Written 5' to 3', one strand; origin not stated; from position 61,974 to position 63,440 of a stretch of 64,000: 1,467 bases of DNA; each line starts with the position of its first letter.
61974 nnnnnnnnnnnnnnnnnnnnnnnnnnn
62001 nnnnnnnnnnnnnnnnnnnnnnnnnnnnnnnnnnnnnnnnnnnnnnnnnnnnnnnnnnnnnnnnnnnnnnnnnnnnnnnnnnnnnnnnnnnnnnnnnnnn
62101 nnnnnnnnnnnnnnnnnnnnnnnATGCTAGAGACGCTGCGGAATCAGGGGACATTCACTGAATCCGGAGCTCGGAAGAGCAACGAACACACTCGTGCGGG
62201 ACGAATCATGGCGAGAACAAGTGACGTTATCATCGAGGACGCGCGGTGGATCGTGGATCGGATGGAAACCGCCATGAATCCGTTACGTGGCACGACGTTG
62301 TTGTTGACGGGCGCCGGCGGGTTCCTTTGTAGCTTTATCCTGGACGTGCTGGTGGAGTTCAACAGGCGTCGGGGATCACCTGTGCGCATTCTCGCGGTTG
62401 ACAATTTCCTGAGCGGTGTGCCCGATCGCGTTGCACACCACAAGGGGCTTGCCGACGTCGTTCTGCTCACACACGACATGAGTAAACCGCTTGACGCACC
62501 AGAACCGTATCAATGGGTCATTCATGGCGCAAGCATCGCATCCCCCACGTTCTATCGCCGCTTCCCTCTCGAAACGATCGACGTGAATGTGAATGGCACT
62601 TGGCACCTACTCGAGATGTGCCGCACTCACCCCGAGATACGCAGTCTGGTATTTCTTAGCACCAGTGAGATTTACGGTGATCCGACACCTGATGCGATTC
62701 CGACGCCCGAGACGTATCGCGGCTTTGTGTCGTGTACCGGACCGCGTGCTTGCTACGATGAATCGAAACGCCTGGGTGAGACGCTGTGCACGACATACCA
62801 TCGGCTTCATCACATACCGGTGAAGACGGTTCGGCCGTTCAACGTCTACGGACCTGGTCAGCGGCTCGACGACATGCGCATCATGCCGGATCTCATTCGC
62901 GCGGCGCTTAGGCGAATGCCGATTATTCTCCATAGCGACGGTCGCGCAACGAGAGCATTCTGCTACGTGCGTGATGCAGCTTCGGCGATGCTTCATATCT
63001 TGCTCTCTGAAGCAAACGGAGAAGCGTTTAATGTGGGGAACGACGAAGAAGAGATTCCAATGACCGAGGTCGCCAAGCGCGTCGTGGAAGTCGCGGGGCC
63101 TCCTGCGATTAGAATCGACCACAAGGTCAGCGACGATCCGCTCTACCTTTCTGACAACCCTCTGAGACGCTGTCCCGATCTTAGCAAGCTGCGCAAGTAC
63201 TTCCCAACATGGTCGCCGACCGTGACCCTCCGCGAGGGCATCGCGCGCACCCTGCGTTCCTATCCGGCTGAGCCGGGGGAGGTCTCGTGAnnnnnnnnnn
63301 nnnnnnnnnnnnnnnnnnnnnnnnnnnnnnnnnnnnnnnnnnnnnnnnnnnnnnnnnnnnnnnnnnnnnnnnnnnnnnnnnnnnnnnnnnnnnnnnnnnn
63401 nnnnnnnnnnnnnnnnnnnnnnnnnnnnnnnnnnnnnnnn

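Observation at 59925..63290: TylC3-like sugar C-methyltransferase cassette predicts a branched-chain (C-methyl) sugar in a polysaccharide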

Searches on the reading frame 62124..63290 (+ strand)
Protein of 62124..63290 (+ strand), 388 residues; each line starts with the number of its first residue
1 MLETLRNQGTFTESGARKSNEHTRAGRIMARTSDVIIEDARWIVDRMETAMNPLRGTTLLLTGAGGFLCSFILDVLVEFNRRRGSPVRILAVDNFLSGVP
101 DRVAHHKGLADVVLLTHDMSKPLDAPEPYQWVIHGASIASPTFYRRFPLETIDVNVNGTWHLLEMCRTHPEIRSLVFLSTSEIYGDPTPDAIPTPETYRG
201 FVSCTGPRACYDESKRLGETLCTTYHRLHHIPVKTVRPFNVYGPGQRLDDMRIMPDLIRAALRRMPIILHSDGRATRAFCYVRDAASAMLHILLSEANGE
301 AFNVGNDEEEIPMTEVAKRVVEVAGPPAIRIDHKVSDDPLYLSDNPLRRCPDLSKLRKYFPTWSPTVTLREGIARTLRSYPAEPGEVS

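Call 7: search_protein_families(library=pfam, proteins=[window:62124-63290:+])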
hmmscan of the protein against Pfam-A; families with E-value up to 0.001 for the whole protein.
window:62124-63290:+ (388 aa): 5 families
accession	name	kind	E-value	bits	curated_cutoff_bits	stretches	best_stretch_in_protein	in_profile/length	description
PF01370.27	Epimerase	-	8e-43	147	20.9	1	60-305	2-240/240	NAD dependent epimerase/dehydratase family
PF16363.11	GDP_Man_Dehyd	-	9.6e-26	91.5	27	1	148-375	95-331/332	GDP-mannose 4,6 dehydratase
PF01073.25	3Beta_HSD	-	1.5e-12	47.6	22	1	61-293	2-227/280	3-beta hydroxysteroid dehydrogenase/isomerase family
PF07993.18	NAD_binding_4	-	2.2e-10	40.6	20.1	1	150-262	107-230/258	Male sterility protein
PF02719.21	Polysacc_synt_2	-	0.00039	20.2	20.2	0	129-180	78-128/293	Polysaccharide biosynthesis protein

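Call 8: search_protein_families(library=ncbifam, proteins=[window:62124-63290:+])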
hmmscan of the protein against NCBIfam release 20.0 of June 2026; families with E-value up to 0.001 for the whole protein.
window:62124-63290:+ (388 aa): 17 families
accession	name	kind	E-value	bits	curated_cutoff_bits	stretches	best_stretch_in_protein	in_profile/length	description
TIGR04180.1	EDH_00030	hypoth_equivalog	1.3e-27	96.6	475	1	60-326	2-258/297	NAD-dependent 4,6-dehydratase LegB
TIGR01181.1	dTDP_gluc_dehyt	equivalog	3.9e-26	91.9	365.1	1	149-381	94-312/321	dTDP-glucose 4,6-dehydratase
NF008872.0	PRK11908.1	equivalog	3.3e-18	65.8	294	1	134-326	74-273/349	bifunctional UDP-4-keto-pentose/UDP-xylose synthase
NF047922.1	GDPFucSynFcl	equivalog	2.2e-16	60.2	500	1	170-380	95-301/308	GDP-L-fucose synthase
TIGR01179.1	galE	equivalog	1.2e-15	57.2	262.3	1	59-327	2-278/332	UDP-glucose 4-epimerase GalE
NF007490.0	PRK10084.1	subfamily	3e-14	52.8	649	1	148-381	93-335/361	dTDP-glucose 4,6-dehydratase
NF005998.1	PRK08125.1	equivalog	3.3e-13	48.9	777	1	136-324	390-585/649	bifunctional UDP-4-amino-4-deoxy-L-arabinose formyltransferase/UDP-glucuronic acid oxidase ArnA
TIGR02197.1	heptose_epim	equivalog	1.1e-12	47.8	274.6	1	60-325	2-261/316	ADP-glyceromanno-heptose 6-epimerase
TIGR01746.1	Thioester-redct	subfamily_domain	3.3e-12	46.3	213.35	1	154-324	111-280/371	thioester reductase domain-containing protein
NF007582.0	PRK10217.1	equivalog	3.3e-12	46.2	698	1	148-382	94-333/355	dTDP-glucose 4,6-dehydratase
TIGR02622.1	CDP_4_6_dhtase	equivalog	4.2e-12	45.9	278.45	1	119-336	69-290/352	CDP-glucose 4,6-dehydratase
NF011728.1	PRK15181.1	equivalog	2.9e-10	39.7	760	1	58-290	17-246/348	Vi polysaccharide biosynthesis UDP-N-acetylglucosaminuronic acid C-4 epimerase TviC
NF043036.1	ErythonDh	equivalog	5.9e-09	35.6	325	1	59-237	3-175/321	D-erythronate dehydrogenase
NF042422.1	oxyalk_red_OleD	equivalog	6.7e-08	32.3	580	1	59-330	3-256/329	2-alkyl-3-oxoalkanoate reductase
NF042423.1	oxyalk_red_Shew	equivalog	4e-06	26.1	580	1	59-329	11-262/331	2-alkyl-3-oxoalkanoate reductase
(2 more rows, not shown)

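Call 16: search_solved_structures(query=window:62124-63290:+, max_evalue=1e-10)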
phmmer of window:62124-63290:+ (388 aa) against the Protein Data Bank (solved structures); distinct sequences matched with E-value up to 1e-10: 47.
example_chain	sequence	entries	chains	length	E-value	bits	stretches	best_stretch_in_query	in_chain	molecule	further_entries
2b69_A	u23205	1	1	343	1.1e-46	162.4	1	58-380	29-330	UDP-glucuronate decarboxylase 1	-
4gll_A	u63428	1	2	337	1.2e-46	162.4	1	59-380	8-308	UDP-glucuronic acid decarboxylase 1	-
4m55_A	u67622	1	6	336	6.1e-46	160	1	59-380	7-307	UDP-glucuronic acid decarboxylase 1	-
4lk3_A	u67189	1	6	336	8.3e-46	159.6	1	59-380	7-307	UDP-glucuronic acid decarboxylase 1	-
8vr2_A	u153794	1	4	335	9.4e-30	106.7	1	53-327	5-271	NAD-dependent epimerase/dehydratase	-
8v4h_A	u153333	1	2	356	2.9e-24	88.7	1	33-321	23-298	Putative nucleotide sugar dehydratase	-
8v4g_A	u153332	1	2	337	4.1e-24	88.1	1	41-321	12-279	Putative nucleotide sugar dehydratase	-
3icp_A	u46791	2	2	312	5.3e-22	81.2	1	59-379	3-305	NAD-dependent epimerase/dehydratase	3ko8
3aw9_A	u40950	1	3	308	9.8e-21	77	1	145-379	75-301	NAD-dependent epimerase/dehydratase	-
6zl6_A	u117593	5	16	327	2.8e-20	75.5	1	59-374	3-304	Epimerase domain-containing protein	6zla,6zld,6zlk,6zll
6zlj_A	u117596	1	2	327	8.8e-20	73.9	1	59-374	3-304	Epimerase domain-containing protein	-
7ys8_A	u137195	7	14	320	2.8e-19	72.2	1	60-379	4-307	UDP-glucose 4-epimerase | UDP-glucose 4-epimerase along with EC 5.1.3.2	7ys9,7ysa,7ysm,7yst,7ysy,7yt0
6bi4_A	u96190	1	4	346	1.1e-18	70.3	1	146-381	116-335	dTDP-glucose 4,6-dehydratase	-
2pzj_A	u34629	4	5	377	5.7e-17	64.6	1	53-376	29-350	Putative nucleotide sugar epimerase/ dehydratase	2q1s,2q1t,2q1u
6h0p_A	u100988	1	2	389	4.5e-16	61.7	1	46-377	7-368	UDP-D-apiose/UDP-D-xylose synthase 1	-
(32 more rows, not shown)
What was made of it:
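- On UDP-glucuronate decarboxylase (UXS), for 62208-63290: E 1e-46 against UXS1, compared with about 1e-15 to 1e-19 against dTDP-glucose dehydratases (call 16).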

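Call 40: find_related_loci(query=window:62124-63290:+, collection=metagenome_contigs, flank=6000)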
Query window:62124-63290:+ (388 aa) in metagenome_contigs; peptide patterns used: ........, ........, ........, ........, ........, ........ (x = any residue, [..] = any of these).
46 stretches matched a pattern; 1 encode a relative of the query (tblastn E <= 1e-3); 1 distinct loci.
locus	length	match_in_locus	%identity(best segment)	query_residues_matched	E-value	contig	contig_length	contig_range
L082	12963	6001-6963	29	58-382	1e-36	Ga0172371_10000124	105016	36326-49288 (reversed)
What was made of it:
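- Tried and rejected: A scan with the UXS-like protein returned a single hit at 29% identity, which was uninformative (call 40).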

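Call 41: find_homologous_proteins(query=window:62124-63290:+, max_evalue=1e-30)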
Query window:62124-63290:+ (388 aa): 7999 proteins with E <= 1e-30 among 8000 candidates; the best 120 are listed.
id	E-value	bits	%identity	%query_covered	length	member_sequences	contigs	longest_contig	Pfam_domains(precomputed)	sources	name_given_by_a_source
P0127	9.6e-246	833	100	93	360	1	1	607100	PF16363.12,PF01073.26,PF07993.19,PF01370.28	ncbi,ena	-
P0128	8.9e-186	635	78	91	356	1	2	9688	PF16363.12,PF02719.22,PF01073.26,PF07993.19,PF01370.28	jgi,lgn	jgi:dTDP-glucose 4,6-dehydratase/UDP-glucuronate decarboxylase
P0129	1.5e-168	579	70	90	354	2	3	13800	PF16363.12,PF01073.26,PF07993.19,PF01370.28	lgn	-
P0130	1.9e-158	545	68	91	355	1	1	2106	PF16363.12,PF01073.26,PF07993.19,PF01370.28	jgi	-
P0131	1.6e-157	542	68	91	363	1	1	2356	PF16363.12,PF02719.22,PF01073.26,PF07993.19,PF01370.28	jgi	jgi:dTDP-glucose 4,6-dehydratase/UDP-glucuronate decarboxylase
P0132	1.5e-152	526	63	91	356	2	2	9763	PF16363.12,PF01073.26,PF07993.19,PF01370.28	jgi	jgi:UDP-glucuronate decarboxylase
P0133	1.3e-150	520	64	91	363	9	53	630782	PF16363.12,PF02719.22,PF01073.26,PF07993.19,PF01370.28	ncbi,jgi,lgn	jgi:dTDP-glucose 4,6-dehydratase/UDP-glucuronate decarboxylase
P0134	2.9e-146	505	65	89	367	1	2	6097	PF16363.12,PF01073.26,PF07993.19,PF01370.28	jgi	jgi:UDP-glucuronate decarboxylase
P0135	1.7e-144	499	64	90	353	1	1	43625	PF16363.12,PF02719.22,PF01073.26,PF07993.19,PF01370.28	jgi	jgi:dTDP-glucose 4,6-dehydratase/UDP-glucuronate decarboxylase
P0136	8.7e-144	497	63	91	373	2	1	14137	PF16363.12,PF01073.26,PF07993.19,PF01370.28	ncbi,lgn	-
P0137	3.5e-143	495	62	92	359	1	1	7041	PF16363.12,PF02719.22,PF01073.26,PF07993.19,PF01370.28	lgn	-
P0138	1.8e-142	493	61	89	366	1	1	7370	PF16363.12,PF01073.26,PF07993.19,PF01370.28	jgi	jgi:dTDP-glucose 4,6-dehydratase/UDP-glucuronate decarboxylase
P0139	3.7e-141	488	63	91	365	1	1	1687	PF16363.12,PF01073.26,PF07993.19,PF01370.28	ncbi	-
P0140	5.6e-141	488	61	91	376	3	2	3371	PF16363.12,PF01073.26,PF07993.19,PF01370.28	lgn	-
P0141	6.5e-141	488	61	89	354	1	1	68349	PF16363.12,PF02719.22,PF01073.26,PF07993.19,PF01370.28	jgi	jgi:dTDP-glucose 4,6-dehydratase/UDP-glucuronate decarboxylase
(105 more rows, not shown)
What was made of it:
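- Checked: The public annotation starts it at M29, giving 62208-63290 and 360 aa (P0127, call 41).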

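Call 42: find_encoding_contigs(protein=P0127, flank=10000, max_places=2)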
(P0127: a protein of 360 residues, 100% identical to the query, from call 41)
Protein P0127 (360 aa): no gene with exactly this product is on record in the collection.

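Call 43: find_encoding_contigs(protein=P0128, flank=10000, max_places=3)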
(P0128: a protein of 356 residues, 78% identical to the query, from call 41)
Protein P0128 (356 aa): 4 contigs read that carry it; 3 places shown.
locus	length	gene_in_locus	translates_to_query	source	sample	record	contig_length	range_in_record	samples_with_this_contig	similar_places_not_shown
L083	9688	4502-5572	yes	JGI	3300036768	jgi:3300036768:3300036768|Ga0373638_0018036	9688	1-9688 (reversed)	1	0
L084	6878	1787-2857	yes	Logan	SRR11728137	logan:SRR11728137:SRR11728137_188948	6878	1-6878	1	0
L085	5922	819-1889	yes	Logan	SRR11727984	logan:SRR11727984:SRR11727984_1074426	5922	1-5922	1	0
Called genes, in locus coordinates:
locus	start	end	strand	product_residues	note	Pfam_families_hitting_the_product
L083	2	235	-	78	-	?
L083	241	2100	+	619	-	PF13522:GATase_6, PF13537:GATase_7, PF00733:Asn_synthase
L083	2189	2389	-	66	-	-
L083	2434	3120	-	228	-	PF01370:Epimerase, PF04321:RmlD_sub_bind (faint), PF16363:GDP_Man_Dehyd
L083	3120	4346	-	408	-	PF08421:Methyltransf_13, PF13489:Methyltransf_23, PF08241:Methyltransf_11 (faint), PF08242:Methyltransf_12 (weak), PF08484:Methyltransf_14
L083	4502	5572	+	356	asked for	PF01073:3Beta_HSD, PF01370:Epimerase, PF16363:GDP_Man_Dehyd, PF02719:Polysacc_synt_2 (faint), PF07993:NAD_binding_4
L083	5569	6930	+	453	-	PF03721:UDPG_MGDP_dh_N, PF00984:UDPG_MGDP_dh, PF03720:UDPG_MGDP_dh_C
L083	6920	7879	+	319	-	-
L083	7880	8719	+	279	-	PF05050:Methyltransf_21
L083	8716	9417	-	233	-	PF00483:NTP_transferase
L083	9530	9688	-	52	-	?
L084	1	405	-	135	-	?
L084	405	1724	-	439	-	PF08421:Methyltransf_13, PF13489:Methyltransf_23, PF08241:Methyltransf_11 (faint), PF08242:Methyltransf_12 (weak), PF08484:Methyltransf_14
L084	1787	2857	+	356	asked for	PF01073:3Beta_HSD, PF01370:Epimerase, PF16363:GDP_Man_Dehyd, PF02719:Polysacc_synt_2 (faint), PF07993:NAD_binding_4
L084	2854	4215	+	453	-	PF03721:UDPG_MGDP_dh_N, PF00984:UDPG_MGDP_dh, PF03720:UDPG_MGDP_dh_C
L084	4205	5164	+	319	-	-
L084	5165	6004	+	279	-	PF05050:Methyltransf_21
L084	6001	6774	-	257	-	PF00483:NTP_transferase, PF12804:NTP_transf_3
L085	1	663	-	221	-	?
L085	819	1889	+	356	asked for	PF01073:3Beta_HSD, PF01370:Epimerase, PF16363:GDP_Man_Dehyd, PF02719:Polysacc_synt_2 (faint), PF07993:NAD_binding_4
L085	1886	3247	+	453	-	PF03721:UDPG_MGDP_dh_N, PF00984:UDPG_MGDP_dh, PF03720:UDPG_MGDP_dh_C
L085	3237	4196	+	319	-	-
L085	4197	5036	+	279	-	PF05050:Methyltransf_21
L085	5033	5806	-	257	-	PF00483:NTP_transferase, PF12804:NTP_transf_3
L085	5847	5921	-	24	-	?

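Call 44: find_encoding_contigs(protein=P0129, flank=10000, max_places=2)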
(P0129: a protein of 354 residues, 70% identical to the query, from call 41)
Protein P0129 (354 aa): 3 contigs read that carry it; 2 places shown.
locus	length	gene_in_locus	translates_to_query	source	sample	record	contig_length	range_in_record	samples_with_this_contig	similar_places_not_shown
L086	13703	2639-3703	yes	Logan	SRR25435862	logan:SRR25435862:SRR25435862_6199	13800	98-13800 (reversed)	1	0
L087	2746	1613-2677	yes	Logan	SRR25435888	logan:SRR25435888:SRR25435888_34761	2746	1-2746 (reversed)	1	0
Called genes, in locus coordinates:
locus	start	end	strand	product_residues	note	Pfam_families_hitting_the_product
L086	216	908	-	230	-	-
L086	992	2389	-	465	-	PF13229:Beta_helix, PF05048:NosD (weak), PF13229:Beta_helix (weak)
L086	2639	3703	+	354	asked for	PF01073:3Beta_HSD, PF01370:Epimerase, PF16363:GDP_Man_Dehyd, PF07993:NAD_binding_4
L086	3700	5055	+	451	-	PF03721:UDPG_MGDP_dh_N, PF00984:UDPG_MGDP_dh, PF03720:UDPG_MGDP_dh_C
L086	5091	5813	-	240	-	-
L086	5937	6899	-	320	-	PF01564:Spermine_synth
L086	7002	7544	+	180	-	-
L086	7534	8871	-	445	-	-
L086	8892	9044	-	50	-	-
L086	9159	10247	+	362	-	-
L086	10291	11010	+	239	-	PF12645:HTH_16 (faint), PF04542:Sigma70_r2, PF08281:Sigma70_r4_2, PF04545:Sigma70_r4 (weak)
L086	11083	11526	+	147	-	-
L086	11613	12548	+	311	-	PF00117:GATase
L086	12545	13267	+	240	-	PF00977:His_biosynth, PF01207:Dus (weak)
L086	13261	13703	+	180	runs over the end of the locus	?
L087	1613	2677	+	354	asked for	PF01073:3Beta_HSD, PF01370:Epimerase, PF16363:GDP_Man_Dehyd, PF07993:NAD_binding_4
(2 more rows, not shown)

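Call 45: find_encoding_contigs(protein=P0133, flank=9000, max_places=3)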
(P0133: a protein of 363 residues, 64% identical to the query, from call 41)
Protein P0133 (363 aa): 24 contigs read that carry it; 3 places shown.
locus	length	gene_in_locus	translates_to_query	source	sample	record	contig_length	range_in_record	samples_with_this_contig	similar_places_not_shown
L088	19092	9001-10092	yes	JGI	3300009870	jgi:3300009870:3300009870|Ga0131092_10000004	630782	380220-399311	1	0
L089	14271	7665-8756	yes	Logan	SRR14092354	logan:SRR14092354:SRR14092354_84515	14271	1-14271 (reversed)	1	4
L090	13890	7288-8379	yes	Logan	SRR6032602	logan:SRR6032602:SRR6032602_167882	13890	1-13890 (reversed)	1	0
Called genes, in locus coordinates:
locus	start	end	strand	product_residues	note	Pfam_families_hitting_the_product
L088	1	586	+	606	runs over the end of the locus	PF00012:HSP70, PF06723:MreB_Mbl (weak)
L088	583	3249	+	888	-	PF00012:HSP70, PF12531:DUF3731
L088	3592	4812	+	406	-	PF24695:PITM1-3, PF08235:LNS2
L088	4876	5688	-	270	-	PF00583:Acetyltransf_1, PF13673:Acetyltransf_10 (weak), PF08445:FR47 (faint), PF13508:Acetyltransf_7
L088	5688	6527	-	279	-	PF05050:Methyltransf_21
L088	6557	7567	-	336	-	-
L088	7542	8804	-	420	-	PF13439:Glyco_transf_4, PF13579:Glyco_trans_4_4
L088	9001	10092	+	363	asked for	PF01073:3Beta_HSD, PF01370:Epimerase, PF02719:Polysacc_synt_2 (faint), PF07993:NAD_binding_4, PF16363:GDP_Man_Dehyd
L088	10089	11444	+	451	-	PF03721:UDPG_MGDP_dh_N, PF00984:UDPG_MGDP_dh, PF03720:UDPG_MGDP_dh_C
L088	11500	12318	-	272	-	-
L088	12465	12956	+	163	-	PF13360:PQQ_2 (faint)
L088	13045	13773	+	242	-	-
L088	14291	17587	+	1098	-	PF02811:PHP, PF07733:DNA_pol3_alpha, PF17657:DNA_pol3_finger, PF14579:HHH_6, PF01336:tRNA_anti-codon (weak)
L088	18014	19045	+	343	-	PF13185:GAF_2, PF01590:GAF, PF13492:GAF_3 (faint), PF00990:GGDEF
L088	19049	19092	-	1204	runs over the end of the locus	PF02463:SMC_N, PF13175:AAA_15, PF13304:AAA_21 (weak), PF13476:AAA_23, PF06470:SMC_hinge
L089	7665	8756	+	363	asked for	PF01073:3Beta_HSD, PF01370:Epimerase, PF02719:Polysacc_synt_2 (faint), PF07993:NAD_binding_4, PF16363:GDP_Man_Dehyd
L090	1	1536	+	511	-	?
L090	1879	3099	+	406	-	PF24695:PITM1-3, PF08235:LNS2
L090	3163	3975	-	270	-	PF00583:Acetyltransf_1, PF13673:Acetyltransf_10 (weak), PF08445:FR47 (faint), PF13508:Acetyltransf_7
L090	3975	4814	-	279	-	PF05050:Methyltransf_21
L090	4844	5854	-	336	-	-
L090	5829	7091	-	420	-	PF13439:Glyco_transf_4, PF13579:Glyco_trans_4_4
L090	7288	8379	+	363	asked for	PF01073:3Beta_HSD, PF01370:Epimerase, PF02719:Polysacc_synt_2 (faint), PF07993:NAD_binding_4, PF16363:GDP_Man_Dehyd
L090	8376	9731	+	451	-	PF03721:UDPG_MGDP_dh_N, PF00984:UDPG_MGDP_dh, PF03720:UDPG_MGDP_dh_C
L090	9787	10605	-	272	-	-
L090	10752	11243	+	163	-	PF13360:PQQ_2 (faint)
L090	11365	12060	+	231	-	-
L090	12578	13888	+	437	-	?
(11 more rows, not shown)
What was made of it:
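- On UDP-glucuronate decarboxylase (UXS), for 62208-63290: The same pairing is seen in L083-L090 (calls 43-45).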
